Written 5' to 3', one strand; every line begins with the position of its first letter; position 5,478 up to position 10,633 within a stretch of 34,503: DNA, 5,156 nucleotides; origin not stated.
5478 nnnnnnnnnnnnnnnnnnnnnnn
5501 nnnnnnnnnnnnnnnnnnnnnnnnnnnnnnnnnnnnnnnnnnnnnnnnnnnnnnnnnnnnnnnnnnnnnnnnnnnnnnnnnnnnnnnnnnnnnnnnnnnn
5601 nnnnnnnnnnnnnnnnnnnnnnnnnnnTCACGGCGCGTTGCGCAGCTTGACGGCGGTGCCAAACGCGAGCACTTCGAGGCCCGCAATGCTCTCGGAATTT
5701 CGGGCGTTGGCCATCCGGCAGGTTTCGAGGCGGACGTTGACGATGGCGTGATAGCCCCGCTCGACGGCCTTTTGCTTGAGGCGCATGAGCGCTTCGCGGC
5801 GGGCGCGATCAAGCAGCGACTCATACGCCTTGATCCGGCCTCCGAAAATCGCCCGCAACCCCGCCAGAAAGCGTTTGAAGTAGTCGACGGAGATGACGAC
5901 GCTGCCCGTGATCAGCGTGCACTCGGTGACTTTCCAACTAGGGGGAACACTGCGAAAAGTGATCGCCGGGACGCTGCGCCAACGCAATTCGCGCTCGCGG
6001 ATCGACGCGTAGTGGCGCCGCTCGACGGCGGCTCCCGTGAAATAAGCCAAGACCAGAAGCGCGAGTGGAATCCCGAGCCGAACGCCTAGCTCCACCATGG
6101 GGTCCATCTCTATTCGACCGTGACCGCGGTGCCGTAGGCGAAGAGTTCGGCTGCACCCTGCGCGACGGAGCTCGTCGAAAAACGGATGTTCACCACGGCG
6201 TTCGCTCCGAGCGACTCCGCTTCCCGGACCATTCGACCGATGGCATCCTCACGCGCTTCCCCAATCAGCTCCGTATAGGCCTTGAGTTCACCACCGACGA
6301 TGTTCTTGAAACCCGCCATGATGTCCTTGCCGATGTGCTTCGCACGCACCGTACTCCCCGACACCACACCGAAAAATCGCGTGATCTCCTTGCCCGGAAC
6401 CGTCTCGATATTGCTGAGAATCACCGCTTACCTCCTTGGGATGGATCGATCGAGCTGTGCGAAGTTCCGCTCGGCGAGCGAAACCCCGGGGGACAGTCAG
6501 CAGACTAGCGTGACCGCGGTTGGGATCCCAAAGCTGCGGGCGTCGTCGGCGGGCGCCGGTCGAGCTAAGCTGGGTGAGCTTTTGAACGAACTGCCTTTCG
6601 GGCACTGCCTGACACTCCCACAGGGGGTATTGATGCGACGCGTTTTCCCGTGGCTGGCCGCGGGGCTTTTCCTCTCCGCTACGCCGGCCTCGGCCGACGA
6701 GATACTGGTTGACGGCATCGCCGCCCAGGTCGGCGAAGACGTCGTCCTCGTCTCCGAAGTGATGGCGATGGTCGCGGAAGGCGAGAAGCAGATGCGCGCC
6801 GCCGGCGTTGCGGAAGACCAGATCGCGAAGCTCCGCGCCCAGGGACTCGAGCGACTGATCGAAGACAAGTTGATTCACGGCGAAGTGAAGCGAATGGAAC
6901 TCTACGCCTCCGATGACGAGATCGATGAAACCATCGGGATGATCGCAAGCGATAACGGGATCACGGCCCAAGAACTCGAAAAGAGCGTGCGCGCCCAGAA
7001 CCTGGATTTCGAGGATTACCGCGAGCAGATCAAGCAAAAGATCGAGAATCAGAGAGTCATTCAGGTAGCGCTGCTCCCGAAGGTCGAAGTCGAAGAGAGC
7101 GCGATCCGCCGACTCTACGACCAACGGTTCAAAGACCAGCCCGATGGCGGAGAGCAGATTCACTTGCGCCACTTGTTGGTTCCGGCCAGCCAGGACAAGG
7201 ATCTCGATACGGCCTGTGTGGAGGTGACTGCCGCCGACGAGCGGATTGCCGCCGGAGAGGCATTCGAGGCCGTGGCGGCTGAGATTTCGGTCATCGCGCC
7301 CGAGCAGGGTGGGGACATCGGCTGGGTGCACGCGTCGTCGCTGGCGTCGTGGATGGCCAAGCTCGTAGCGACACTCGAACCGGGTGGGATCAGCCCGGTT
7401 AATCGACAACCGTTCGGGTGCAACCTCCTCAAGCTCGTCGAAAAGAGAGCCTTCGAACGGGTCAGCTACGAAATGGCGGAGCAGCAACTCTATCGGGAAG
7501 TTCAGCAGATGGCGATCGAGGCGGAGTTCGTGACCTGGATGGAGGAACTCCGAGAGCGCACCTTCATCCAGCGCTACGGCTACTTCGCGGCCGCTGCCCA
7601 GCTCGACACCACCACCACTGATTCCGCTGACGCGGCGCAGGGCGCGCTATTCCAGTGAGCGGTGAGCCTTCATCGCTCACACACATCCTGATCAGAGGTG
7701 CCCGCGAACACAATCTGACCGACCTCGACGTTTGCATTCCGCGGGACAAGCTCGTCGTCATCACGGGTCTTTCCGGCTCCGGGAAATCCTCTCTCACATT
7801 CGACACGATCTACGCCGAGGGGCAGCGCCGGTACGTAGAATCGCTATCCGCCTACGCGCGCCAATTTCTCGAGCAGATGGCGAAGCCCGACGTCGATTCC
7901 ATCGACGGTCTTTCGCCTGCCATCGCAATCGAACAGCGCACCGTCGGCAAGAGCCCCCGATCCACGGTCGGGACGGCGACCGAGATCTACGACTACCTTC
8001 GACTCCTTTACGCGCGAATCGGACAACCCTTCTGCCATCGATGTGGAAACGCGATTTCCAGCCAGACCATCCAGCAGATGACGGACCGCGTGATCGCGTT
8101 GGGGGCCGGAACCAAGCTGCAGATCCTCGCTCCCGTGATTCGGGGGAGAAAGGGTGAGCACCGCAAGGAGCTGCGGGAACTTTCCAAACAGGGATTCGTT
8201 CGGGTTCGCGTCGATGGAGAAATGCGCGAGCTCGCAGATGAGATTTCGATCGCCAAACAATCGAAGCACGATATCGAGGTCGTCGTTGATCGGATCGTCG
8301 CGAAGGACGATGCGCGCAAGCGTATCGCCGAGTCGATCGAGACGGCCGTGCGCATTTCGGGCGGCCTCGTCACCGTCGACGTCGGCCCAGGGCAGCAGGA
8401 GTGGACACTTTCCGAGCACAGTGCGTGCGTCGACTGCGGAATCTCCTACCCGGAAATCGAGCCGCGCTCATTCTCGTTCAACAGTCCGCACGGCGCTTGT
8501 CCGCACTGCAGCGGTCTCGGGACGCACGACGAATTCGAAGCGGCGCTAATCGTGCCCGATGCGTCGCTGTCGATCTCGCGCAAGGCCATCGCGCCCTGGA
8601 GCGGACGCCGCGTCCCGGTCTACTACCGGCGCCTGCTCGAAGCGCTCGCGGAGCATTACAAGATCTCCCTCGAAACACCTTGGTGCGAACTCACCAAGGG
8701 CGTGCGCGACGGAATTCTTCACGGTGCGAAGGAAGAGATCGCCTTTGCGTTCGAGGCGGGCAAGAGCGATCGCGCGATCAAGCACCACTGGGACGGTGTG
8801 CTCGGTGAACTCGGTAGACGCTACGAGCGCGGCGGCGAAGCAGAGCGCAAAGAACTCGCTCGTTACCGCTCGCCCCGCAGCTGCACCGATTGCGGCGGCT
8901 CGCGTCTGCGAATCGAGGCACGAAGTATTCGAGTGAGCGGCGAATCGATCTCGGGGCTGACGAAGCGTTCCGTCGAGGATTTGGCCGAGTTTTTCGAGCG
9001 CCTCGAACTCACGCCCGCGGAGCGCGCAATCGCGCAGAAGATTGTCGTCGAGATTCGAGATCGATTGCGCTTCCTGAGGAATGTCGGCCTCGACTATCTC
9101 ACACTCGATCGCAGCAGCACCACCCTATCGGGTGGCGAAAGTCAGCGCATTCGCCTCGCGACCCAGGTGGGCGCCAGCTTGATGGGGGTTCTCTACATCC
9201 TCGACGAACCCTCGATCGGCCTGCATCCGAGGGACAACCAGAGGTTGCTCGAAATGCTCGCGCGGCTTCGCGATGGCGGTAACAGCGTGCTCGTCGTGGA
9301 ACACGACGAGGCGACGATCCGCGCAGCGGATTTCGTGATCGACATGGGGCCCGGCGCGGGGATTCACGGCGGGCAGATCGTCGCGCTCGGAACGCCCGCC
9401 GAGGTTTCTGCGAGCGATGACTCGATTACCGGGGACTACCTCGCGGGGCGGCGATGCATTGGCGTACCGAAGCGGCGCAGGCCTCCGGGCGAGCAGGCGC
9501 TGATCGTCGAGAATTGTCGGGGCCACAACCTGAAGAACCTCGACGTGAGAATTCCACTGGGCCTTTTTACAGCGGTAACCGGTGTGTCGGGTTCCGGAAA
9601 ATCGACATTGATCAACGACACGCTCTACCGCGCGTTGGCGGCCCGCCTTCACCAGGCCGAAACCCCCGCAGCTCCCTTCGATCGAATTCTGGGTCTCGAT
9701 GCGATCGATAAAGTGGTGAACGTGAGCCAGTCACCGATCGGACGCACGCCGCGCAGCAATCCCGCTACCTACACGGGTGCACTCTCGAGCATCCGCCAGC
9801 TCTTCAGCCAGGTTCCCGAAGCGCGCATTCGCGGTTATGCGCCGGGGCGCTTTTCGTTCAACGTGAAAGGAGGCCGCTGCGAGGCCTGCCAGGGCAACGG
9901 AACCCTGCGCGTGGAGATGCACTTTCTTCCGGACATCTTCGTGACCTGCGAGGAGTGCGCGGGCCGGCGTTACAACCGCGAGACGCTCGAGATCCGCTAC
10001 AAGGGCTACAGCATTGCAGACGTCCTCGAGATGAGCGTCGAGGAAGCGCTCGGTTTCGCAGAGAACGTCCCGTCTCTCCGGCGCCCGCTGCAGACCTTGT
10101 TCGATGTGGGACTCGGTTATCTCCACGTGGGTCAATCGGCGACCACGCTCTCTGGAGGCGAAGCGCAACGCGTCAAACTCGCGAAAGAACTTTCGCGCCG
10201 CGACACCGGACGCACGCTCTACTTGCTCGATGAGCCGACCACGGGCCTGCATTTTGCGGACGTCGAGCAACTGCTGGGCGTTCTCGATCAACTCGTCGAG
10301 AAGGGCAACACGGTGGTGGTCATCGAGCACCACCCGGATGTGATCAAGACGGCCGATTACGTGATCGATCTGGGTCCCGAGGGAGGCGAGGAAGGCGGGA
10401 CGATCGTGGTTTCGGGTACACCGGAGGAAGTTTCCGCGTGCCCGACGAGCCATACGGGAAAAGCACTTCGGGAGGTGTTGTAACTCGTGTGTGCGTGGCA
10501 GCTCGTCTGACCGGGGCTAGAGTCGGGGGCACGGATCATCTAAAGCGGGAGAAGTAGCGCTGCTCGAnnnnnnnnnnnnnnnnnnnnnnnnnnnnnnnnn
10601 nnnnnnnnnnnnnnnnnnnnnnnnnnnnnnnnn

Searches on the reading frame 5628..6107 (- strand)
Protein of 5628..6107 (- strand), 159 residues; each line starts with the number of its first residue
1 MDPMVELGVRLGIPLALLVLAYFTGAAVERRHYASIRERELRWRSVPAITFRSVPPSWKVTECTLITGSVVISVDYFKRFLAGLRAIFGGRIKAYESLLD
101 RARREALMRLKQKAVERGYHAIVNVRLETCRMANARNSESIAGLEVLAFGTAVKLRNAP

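Call 6: search_protein_families(library=pfam, proteins=[window:5628-6107:-], max_evalue=0.0001)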
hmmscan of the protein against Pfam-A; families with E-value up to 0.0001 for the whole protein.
window:5628-6107:- (159 aa): 1 family
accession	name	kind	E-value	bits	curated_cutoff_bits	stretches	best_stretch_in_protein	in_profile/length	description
PF01906.23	YbjQ_1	-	1.8e-22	80.4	23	1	61-155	16-103/103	Putative heavy-metal-binding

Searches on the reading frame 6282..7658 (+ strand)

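Call 6: search_protein_families(library=pfam, proteins=[window:6282-7658:+], max_evalue=0.0001)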
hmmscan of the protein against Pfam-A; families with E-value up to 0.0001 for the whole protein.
window:6282-7658:+ (458 aa): 5 families
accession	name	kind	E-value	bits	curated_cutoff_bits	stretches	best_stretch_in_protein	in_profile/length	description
PF09312.16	SurA_N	-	4.1e-17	62.9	30.8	1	143-258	1-116/118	SurA N-terminal domain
PF13624.11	SurA_N_3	-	9.8e-11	42.2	27.2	1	147-258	41-160/162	SurA-like N-terminal domain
PF00639.27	Rotamase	-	8.6e-09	36.7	21.7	1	297-385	1-95/97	PPIC-type PPIASE domain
PF13616.12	Rotamase_3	-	8e-06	26.8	22.5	1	288-388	11-115/116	PPIC-type PPIASE domain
PF13145.12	Rotamase_2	-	1.4e-05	26.3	27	0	270-399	1-119/121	PPIC-type PPIASE domain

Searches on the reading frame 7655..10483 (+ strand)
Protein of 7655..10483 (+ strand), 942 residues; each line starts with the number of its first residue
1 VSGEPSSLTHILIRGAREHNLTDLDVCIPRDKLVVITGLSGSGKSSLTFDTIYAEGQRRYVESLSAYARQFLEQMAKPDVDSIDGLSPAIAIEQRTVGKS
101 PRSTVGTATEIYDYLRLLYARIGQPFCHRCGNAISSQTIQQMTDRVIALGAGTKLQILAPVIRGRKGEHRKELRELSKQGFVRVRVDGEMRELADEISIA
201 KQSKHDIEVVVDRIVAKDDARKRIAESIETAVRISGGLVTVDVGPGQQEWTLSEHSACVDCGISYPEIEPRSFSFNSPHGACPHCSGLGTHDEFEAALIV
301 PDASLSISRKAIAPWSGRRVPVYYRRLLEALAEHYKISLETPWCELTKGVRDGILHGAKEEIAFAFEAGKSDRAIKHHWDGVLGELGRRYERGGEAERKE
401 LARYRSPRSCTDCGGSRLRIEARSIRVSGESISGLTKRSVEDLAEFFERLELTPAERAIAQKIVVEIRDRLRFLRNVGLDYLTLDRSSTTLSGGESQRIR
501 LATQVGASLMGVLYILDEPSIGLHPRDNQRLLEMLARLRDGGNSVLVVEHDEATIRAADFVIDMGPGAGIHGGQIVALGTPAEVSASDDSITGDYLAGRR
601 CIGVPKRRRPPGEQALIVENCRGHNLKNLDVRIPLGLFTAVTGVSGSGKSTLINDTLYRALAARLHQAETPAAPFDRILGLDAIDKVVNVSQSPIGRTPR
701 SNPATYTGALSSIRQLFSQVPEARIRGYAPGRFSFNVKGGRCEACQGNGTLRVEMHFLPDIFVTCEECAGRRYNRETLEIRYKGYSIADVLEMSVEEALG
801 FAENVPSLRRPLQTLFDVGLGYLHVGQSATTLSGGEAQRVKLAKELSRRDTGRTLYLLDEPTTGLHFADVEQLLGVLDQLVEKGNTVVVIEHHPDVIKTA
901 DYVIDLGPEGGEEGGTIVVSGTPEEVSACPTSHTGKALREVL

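Call 6: search_protein_families(library=pfam, proteins=[window:7655-10483:+], max_evalue=0.0001)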
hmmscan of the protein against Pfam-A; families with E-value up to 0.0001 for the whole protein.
window:7655-10483:+ (942 aa): 9 families
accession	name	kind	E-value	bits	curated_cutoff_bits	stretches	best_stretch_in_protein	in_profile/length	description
PF17760.6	UvrA_inter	-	4.4e-39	133.2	23.3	1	137-242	1-106/109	UvrA interaction domain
PF17755.6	UvrA_DNA-bind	-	7.2e-27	94.3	23.2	1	297-395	3-101/110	UvrA DNA-binding domain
PF00005.33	ABC_tran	-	1.9e-20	74.3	25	0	822-863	99-137/137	ABC transporter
PF02463.25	SMC_N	-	4e-11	43.2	40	0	440-563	120-210/220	RecF/RecN/SMC N terminal domain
PF13304.12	AAA_21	-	7.5e-08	33.2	27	0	838-889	243-295/304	AAA domain, putative AbiEii toxin, Type IV TA system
PF13191.12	AAA_16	-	9.2e-08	33.2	32.6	0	26-85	19-84/167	AAA ATPase domain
PF13555.12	AAA_29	-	1.7e-07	31.4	27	0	636-653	23-39/61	P-loop containing region of AAA domain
PF20703.3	nSTAND1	-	6.8e-07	29.7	27.1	0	17-57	19-59/379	Novel STAND NTPase 1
PF03193.22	RsgA_GTPase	-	1.3e-05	25.5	30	0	612-656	83-126/174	RsgA GTPase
